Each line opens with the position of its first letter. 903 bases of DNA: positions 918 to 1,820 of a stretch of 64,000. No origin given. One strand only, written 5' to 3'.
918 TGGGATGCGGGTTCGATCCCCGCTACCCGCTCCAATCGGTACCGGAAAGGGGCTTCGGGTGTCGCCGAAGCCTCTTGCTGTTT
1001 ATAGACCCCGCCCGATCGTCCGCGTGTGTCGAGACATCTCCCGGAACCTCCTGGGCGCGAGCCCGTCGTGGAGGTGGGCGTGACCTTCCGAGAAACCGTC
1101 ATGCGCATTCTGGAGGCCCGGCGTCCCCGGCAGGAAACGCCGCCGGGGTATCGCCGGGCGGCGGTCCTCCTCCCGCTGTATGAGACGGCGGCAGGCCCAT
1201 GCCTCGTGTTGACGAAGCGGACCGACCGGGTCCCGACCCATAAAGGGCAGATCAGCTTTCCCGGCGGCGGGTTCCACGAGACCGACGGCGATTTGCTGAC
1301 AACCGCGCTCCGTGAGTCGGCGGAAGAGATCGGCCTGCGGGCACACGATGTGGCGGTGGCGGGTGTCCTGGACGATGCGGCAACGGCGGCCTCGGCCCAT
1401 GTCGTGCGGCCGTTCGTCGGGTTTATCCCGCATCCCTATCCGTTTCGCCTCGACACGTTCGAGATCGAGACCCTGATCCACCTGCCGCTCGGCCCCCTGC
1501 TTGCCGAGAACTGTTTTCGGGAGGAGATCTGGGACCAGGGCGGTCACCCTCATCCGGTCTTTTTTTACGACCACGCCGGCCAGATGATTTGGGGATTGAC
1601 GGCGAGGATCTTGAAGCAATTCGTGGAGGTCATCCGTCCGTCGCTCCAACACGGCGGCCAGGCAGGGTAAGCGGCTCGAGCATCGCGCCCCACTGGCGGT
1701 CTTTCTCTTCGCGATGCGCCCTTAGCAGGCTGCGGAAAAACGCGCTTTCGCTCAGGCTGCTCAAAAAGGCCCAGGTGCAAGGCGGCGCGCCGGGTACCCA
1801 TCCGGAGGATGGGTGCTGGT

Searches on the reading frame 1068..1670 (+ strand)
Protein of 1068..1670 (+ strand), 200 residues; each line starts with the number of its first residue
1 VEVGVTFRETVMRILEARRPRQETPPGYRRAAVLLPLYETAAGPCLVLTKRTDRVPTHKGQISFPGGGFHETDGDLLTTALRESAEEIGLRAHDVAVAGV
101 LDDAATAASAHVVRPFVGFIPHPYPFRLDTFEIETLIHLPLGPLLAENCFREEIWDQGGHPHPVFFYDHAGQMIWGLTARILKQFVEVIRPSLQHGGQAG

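Call 64: find_encoding_contigs(protein=window:1068-1670:+, flank=10000, max_places=4)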
Protein window:1068-1670:+ (200 aa): no gene with exactly this product is on record in the collection.
